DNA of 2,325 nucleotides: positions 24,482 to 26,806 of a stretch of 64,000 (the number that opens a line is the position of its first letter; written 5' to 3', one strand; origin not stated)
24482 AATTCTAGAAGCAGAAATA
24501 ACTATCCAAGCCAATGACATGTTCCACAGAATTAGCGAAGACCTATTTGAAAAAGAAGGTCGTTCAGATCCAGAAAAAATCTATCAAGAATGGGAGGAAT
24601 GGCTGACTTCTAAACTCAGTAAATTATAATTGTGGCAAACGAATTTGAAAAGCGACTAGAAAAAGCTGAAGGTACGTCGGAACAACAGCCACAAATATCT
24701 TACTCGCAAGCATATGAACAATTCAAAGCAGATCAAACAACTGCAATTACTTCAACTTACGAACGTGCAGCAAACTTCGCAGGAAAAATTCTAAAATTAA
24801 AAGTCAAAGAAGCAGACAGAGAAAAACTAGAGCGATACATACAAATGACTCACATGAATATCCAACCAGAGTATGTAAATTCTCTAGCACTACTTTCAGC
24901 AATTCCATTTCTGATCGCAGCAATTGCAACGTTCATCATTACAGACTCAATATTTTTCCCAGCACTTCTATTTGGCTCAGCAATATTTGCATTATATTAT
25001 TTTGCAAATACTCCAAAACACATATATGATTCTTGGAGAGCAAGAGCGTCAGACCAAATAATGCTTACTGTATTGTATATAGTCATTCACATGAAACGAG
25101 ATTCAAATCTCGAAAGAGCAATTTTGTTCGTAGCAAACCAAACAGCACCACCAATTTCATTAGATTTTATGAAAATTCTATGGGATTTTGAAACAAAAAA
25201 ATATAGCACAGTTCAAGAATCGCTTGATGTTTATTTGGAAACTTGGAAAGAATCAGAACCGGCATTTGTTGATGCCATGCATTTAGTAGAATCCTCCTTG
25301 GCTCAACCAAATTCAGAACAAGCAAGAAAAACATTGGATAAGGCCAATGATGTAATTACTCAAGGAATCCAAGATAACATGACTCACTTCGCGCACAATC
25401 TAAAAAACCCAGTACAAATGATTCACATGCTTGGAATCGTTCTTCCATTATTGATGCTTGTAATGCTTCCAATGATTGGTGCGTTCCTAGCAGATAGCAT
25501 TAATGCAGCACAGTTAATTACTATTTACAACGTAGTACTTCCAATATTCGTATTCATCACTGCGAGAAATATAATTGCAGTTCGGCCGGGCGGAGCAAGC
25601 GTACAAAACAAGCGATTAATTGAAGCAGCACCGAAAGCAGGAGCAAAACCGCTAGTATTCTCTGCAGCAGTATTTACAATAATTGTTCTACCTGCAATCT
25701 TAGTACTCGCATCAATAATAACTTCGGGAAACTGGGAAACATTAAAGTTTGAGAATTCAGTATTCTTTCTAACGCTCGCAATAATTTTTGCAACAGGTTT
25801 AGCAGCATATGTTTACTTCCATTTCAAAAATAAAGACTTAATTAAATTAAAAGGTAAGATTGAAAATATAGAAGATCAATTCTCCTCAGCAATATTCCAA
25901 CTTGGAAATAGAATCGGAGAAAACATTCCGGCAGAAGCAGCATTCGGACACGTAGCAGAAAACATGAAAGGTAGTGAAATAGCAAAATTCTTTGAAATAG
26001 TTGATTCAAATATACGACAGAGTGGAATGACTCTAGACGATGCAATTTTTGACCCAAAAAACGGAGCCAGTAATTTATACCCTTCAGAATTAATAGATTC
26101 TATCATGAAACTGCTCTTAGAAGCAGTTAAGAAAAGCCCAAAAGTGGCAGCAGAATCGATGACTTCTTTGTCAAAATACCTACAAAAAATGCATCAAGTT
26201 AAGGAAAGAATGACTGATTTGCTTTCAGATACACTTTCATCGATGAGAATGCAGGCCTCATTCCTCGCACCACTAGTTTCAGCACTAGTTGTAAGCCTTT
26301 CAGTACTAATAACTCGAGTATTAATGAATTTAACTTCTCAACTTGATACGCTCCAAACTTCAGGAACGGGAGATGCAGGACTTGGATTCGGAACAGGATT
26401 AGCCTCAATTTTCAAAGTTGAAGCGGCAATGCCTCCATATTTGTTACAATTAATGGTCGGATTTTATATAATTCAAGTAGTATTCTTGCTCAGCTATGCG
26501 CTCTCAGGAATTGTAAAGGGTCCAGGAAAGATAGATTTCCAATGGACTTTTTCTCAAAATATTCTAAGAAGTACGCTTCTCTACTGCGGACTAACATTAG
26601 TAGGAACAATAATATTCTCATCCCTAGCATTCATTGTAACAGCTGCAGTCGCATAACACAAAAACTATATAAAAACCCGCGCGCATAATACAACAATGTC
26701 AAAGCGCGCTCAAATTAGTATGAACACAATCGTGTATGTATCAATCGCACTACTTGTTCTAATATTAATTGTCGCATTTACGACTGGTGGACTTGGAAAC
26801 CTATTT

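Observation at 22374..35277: Large type IV pilus-like locus: ATPase + platform protein + overlapping operon of at least 11 class III signal peptide proteins, with no prepilin peptidase visible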

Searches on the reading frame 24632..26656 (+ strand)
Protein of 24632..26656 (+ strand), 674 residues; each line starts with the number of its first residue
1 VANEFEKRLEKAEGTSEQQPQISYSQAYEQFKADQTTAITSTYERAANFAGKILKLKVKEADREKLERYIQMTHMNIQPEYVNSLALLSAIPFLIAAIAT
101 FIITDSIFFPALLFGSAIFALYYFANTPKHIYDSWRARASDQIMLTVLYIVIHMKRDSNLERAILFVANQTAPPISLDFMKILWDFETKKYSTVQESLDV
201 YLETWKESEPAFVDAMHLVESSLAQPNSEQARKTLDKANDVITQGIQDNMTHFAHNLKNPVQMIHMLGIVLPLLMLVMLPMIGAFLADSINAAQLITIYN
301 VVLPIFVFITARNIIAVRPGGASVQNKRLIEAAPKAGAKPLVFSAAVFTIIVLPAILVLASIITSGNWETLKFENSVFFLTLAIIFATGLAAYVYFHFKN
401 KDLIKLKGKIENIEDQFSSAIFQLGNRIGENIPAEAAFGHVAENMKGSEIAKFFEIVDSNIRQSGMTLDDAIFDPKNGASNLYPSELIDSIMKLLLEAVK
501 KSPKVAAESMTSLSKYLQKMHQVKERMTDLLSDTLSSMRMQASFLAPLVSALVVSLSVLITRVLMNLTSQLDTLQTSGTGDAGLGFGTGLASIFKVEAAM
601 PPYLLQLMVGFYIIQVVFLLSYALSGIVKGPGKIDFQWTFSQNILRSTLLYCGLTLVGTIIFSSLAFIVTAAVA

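Call 5: search_protein_families(library=pfam, proteins=[window:24632-26656:+], max_evalue=0.1)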
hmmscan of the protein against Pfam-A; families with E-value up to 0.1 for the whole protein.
window:24632-26656:+ (674 aa): 1 family
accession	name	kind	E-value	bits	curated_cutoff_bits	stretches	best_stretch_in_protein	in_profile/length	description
PF05603.17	Hikeshi-like_N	-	0.0027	17.9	27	1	373-427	29-82/133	Hikeshi-like, N-terminal domain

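Call 9: search_protein_families(library=ncbifam, proteins=[window:24632-26656:+], max_evalue=0.1)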
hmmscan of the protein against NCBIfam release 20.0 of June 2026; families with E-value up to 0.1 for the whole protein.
window:24632-26656:+ (674 aa): 0 families

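Call 18: search_solved_structures(query=A1, max_evalue=10, show_alignments=2)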
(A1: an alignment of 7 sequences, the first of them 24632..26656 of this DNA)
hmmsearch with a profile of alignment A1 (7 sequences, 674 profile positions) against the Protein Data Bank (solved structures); distinct sequences matched with E-value up to 10: 3.
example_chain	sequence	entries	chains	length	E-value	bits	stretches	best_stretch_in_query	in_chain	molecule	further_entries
3urz_A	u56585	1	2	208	0.44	12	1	10-72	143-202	Uncharacterized protein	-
6jlu_Z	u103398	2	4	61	0.85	11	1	344-393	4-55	PsbZ | Photosystem II reaction center protein Z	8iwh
8j5k_Z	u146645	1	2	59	0.93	10.9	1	344-392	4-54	PsbZ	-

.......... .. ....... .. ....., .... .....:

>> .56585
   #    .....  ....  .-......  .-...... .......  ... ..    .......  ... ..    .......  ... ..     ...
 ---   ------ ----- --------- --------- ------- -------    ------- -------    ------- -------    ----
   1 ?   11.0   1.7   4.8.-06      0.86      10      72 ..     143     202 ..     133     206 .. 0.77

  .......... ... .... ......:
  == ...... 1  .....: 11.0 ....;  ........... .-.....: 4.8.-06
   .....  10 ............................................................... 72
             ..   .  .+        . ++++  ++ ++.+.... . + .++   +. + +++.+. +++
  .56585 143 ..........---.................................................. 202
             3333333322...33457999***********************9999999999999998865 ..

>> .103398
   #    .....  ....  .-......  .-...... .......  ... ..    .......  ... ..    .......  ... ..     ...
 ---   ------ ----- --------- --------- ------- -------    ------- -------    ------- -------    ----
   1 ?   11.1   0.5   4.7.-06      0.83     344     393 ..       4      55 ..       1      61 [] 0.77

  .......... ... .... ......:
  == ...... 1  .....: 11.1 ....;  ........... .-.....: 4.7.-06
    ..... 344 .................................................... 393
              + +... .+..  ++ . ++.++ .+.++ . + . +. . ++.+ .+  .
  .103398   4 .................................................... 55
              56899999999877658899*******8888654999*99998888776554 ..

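Call 20: find_homologous_proteins(query=A1, max_evalue=0.001)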
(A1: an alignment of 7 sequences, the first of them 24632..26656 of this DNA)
Query A1 (7 sequences) (674 aa, profile of the alignment): 251 proteins with E <= 0.001 among 8000 candidates; the best 120 are listed.
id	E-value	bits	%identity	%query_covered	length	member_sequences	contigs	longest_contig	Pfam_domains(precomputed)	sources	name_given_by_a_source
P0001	0.0e+0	1231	59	100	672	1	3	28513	-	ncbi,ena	-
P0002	0.0e+0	1230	59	100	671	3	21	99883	-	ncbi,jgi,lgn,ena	-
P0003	0.0e+0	1230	100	100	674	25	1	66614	-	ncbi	-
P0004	0.0e+0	1228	89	100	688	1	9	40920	-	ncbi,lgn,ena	-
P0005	0.0e+0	1225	59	100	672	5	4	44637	-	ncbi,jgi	-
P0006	0.0e+0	1204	90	100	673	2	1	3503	-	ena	-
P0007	0.0e+0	1199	86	100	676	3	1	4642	-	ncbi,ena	-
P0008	0.0e+0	1197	70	100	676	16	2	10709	-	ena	-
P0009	0.0e+0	1197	58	100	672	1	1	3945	-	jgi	-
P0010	0.0e+0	1187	82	100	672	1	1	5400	-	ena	-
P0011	0.0e+0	1176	73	100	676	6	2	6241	-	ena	-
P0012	0.0e+0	1168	82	100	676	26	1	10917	-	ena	-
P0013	0.0e+0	1152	59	100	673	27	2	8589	-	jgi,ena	-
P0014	0.0e+0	1148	73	100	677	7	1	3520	-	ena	-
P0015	0.0e+0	1123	71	100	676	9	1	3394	-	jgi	jgi:hypothetical protein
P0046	1.4e-221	756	34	96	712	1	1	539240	-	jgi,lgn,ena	-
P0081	5.5e-207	707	39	99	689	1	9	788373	-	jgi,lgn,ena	jgi:hypothetical protein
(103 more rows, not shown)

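Call 23: search_protein_families(library=pfam, alignment_id=A2, max_evalue=1)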
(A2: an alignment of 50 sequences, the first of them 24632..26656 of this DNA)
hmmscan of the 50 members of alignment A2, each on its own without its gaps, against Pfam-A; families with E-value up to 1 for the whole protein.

A. member 1, window:24632-26656:+ (674 aa): 2 families
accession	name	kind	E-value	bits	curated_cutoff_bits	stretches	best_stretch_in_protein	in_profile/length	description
PF05603.17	Hikeshi-like_N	-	0.0027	17.9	27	1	373-427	29-82/133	Hikeshi-like, N-terminal domain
PF13567.11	DUF4131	-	0.27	11.3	31.6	0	86-141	7-64/165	Domain of unknown function (DUF4131)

B. families by the number of members that match (of 50 scanned): 50 families (the first 25 are shown)
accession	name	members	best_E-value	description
PF20990.2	DUF2207_C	16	1.1e-05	Predicted membrane protein (DUF2207) C-terminal domain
PF00482.28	T2SSF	10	4.8e-05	Type II secretion system (T2SS), protein F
PF04513.17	Baculo_PEP_C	9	0.054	Baculovirus polyhedron envelope protein, PEP, C terminus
PF12420.13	DUF3671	3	4.1e-05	Fam-L, Fam-M like protein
PF13567.11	DUF4131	3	0.27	Domain of unknown function (DUF4131)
PF06305.16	LapA_dom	2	0.0049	Lipopolysaccharide assembly protein A domain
PF16213.11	DCB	2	0.0051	Mon2/Sec7/BIG1-like, dimerisation and cyclophilin-binding domain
PF09769.14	ApoO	2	0.0084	Apolipoprotein O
PF09548.15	Spore_III_AB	2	0.033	Stage III sporulation protein AB (spore_III_AB)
PF04651.18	Pox_A12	2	0.044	Poxvirus A12 protein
PF03885.18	DUF327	2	0.048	Protein of unknown function (DUF327)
PF03513.19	Cloacin_immun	2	0.088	Cloacin immunity protein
PF12464.13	Mac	2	0.14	Maltose acetyltransferase hexapeptide capping motif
PF19529.4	DUF6057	1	0.00043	Family of unknown function (DUF6057)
PF05603.17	Hikeshi-like_N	1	0.0027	Hikeshi-like, N-terminal domain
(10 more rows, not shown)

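Call 38: predict_structure(alignment_id=A3)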
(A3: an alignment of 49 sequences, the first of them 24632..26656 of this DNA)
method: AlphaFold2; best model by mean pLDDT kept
length: 674 residues; sequences in the alignment: 49
mean_pLDDT: 79.1   pTM: 0.75
mean pLDDT of the five models: 79.1, 77.5, 74.0, 74.0, 73.5
residues with pLDDT >= 90: 57; 70-90: 517; 50-70: 70; < 50: 30
segments of 3 or more residues with pLDDT < 50: 12-21, 321-325, 578-587
pLDDT, mean of each block of 10 residues (from residue 1): 52 40 62 60 80 79 80 80 86 89 85 88 84 78 81 81 83 79 82 85 84 89 85 86 80 76 81 81 69 84 86 70 52 66 89 87 80 84 93 89 80 81 86 82 81 85 84 80 75 79 78 79 77 83 85 87 78 60 46 63 88 90 79 80 91 92 84 64
secondary structure, 60 per line:
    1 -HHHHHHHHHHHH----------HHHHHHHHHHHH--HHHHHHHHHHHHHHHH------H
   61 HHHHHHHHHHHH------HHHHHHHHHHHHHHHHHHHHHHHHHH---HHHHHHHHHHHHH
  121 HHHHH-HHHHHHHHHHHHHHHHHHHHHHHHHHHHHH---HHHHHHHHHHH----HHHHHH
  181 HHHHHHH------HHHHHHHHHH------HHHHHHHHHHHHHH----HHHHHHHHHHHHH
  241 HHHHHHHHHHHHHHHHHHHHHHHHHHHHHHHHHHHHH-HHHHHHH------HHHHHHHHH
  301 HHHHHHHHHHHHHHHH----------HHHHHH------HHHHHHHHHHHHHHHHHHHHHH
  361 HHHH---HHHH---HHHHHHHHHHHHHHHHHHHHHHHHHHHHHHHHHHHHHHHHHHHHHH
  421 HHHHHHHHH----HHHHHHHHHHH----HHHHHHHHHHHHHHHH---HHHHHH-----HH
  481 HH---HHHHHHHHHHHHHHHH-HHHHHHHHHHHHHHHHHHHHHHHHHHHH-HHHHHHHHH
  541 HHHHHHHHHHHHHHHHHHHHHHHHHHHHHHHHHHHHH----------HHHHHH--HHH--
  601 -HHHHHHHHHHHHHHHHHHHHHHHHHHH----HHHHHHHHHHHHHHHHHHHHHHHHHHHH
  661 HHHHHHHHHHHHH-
elements in order: H2-13 H24-35 H38-53 H60-72 H79-104 H108-125 H127-156 H160-170 H175-187 H194-203 H210-223 H228-277 H279-285 H292-316 H327-332 H339-364 H368-371 H375-429 H434-444 H449-464 H468-473 H479-482 H486-501 H503-530 H532-577 H588-593 H602-628 H633-673

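Call 42: fold_search(model_id=the predicted structure, library=pdb)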
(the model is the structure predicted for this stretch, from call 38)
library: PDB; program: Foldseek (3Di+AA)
matches with E <= 10: 113; with E <= 0.001: 0
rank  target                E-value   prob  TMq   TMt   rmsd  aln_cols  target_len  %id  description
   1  6jb3                  3.6e-01  0.12  0.11  0.11  34.4       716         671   11  Structure of SUR1 subunit bound with repaglinide (released 2019-05-22)
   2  3jc8_Ca               9.2e-01  0.44  0.16  0.27  19.4       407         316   10  Architectural model of the type IVa pilus machine in a piliated state (released 2016-03-16)
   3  8pnl_C                9.9e-01  0.07  0.09  0.11  26.8       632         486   12  Outward-open conformation of a Major Facilitator Superfamily (MFS) transporter MHAS2168, a homologue of Rv1410 from M. (released 2023-10-18)
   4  7rtw_A                1.0e+00  0.06  0.06  0.10  38.7       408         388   13  Cryo-EM structure of a TTYH3 cis-dimer (released 2021-08-25)
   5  2vmb_B                1.2e+00  1.00  0.15  0.70   3.3       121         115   17  The three-dimensional structure of the cytoplasmic domains of EpsF from the Type 2 Secretion System of Vibrio cholerae (released 2009-02-10)
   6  5nbg_A                1.4e+00  1.00  0.14  0.70   3.2       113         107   17  Structure of the cytoplasmic domain I of OutF in the D. dadantii type II secretion system (released 2018-03-21)
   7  7a0y_B                1.4e+00  0.09  0.10  0.14  25.3       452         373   12  Structure of dimeric sodium proton antiporter NhaA K300R variant, at pH 8.2, crystallized with chimeric Fab antibodies (released 2022-02-23)
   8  3c1q_B                1.6e+00  1.00  0.15  0.69   3.3       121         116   17  The three-dimensional structure of the cytoplasmic domains of EpsF from the Type 2 Secretion System of Vibrio cholerae (released 2009-02-03)
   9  6w4s_F                1.6e+00  0.12  0.10  0.15  27.1       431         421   12  Structure of apo human ferroportin in lipid nanodisc (released 2020-09-09)
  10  9mx0_A                1.6e+00  0.06  0.10  0.10  30.7       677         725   12  Cluster of bipartite complex of MmpL5-AcpM from Mycolicibacterium smegmatis (released 2025-07-30)
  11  5yke_B                1.9e+00  0.08  0.15  0.13  34.4       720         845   11  Structure of pancreatic ATP-sensitive potassium channel bound with glibenclamide and ATPgammaS (focused refinement on  (released 2018-04-18)
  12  2vma_B                1.9e+00  0.99  0.14  0.69   3.3       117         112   18  The three-dimensional structure of the cytoplasmic domains of EpsF from the Type 2 Secretion System of Vibrio cholerae (released 2009-02-10)
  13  9mw0_D                2.2e+00  0.05  0.11  0.10  31.8       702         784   12  Bipartite complex of MmpL5-AcpM from Mycolicibacterium smegmatis (released 2025-07-30)
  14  9j3o_A                2.3e+00  0.02  0.07  0.08  28.1       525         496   15  Chlamydia pneumoniae ATP/ADP translocator NTT1(Outward open state) (released 2025-03-19)
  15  6nf6_A                2.6e+00  0.06  0.08  0.11  26.8       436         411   12  Structure of chicken Otop3 in nanodiscs (released 2019-06-05)
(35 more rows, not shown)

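Call 45: find_encoding_contigs(protein=P0081, flank=10000, max_places=1)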
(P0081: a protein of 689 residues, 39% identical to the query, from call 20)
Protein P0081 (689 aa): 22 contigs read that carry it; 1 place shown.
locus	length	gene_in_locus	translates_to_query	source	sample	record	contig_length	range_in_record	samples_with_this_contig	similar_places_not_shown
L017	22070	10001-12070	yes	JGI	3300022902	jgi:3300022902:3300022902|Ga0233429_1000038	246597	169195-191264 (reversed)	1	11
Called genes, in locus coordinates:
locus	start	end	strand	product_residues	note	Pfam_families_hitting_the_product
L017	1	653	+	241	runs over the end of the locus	PF00590:TP_methylase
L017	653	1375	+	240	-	-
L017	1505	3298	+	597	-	-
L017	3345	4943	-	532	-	-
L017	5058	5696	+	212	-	-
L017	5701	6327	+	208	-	-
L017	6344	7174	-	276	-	-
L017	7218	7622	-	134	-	-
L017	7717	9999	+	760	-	PF00437:T2SSE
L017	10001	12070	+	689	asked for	-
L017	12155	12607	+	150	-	-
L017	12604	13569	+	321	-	-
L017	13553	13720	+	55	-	-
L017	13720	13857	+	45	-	-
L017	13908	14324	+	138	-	-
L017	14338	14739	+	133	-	-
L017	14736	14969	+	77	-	-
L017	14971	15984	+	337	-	-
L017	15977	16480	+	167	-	-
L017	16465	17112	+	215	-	-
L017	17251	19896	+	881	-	-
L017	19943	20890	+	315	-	-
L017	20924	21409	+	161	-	-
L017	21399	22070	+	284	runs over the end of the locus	-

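Call 46: find_encoding_contigs(protein=P0046, flank=10000, max_places=1)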
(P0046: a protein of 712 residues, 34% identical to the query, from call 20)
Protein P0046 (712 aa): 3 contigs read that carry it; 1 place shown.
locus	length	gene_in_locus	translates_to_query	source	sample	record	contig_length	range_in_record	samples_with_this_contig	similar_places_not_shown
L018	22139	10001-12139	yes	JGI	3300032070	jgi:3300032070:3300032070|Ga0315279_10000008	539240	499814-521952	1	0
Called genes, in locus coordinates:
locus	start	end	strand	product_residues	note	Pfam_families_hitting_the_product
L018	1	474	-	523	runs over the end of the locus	PF00270:DEAD, PF04851:ResIII, PF18766:SWI2_SNF2 (weak), PF21210:RNA_helicase_helical, PF00271:Helicase_C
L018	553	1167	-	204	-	-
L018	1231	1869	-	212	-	PF02163:Peptidase_M50 (faint)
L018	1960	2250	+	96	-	PF05239:PRC (weak)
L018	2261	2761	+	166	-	-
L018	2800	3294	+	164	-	-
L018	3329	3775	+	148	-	-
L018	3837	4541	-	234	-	-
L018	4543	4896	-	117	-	-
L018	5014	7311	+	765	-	PF00437:T2SSE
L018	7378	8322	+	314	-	PF02463:SMC_N (faint), PF00005:ABC_tran, PF13304:AAA_21 (weak)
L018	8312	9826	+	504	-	PF12679:ABC2_membrane_2, PF12698:ABC2_membrane_3, PF01061:ABC2_membrane, PF12730:ABC2_membrane_4 (weak)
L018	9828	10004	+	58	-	-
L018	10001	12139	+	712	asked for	-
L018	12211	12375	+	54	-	-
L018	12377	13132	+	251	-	-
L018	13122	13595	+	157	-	-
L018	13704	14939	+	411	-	-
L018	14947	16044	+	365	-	-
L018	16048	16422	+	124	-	-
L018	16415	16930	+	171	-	-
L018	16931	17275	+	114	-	-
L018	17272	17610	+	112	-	-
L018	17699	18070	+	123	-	-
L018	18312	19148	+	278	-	PF01478:Peptidase_A24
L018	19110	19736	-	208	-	PF01230:HIT (weak)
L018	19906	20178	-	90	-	PF00736:EF1_GNE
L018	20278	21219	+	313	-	PF01336:tRNA_anti-codon (faint)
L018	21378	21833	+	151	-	PF04307:YdjM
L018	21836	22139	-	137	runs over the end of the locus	-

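Call 50: find_homologous_proteins(query=A6, max_evalue=0.001)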
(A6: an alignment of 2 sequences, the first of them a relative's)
Query A6 (2 sequences) (278 aa, profile of the alignment): 2346 proteins with E <= 0.001 among 8000 candidates; the best 120 are listed.
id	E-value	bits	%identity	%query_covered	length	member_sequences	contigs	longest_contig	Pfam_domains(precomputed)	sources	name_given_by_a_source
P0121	2.5e-151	521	100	100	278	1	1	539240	PF01478.24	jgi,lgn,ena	-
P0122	1.5e-140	486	42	97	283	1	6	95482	PF01478.24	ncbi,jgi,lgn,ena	-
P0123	3.4e-128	445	44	97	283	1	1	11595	PF01478.24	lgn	-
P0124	6.3e-117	408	45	94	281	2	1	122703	PF01478.24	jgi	jgi:Flp pilus assembly protein protease CpaA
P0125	5.8e-115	402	45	99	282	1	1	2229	PF01478.24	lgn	-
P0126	3.9e-114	399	43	96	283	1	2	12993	PF01478.24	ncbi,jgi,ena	-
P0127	3.2e-107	376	45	94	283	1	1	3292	PF01478.24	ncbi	-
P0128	3.8e-107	376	43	99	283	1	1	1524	PF01478.24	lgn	-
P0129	1.4e-105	371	52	94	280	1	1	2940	PF01478.24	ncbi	ncbi:MAG: prepilin peptidase, partial [archaeon]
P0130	2.9e-105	370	51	95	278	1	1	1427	PF01478.24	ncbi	-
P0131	2.3e-104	367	44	99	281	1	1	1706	PF01478.24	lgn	-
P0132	3.2e-104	366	48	95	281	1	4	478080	PF01478.24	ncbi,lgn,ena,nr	ncbi:prepilin peptidase [Candidatus Pacearchaeota archaeon]|nr:prepilin peptidase [Candidatus Pacear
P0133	4.0e-104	366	44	91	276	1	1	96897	PF01478.24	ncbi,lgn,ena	-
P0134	4.9e-104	366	45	92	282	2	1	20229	PF01478.24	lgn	-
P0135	1.1e-103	365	49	96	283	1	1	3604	PF01478.24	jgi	jgi:Flp pilus assembly protein protease CpaA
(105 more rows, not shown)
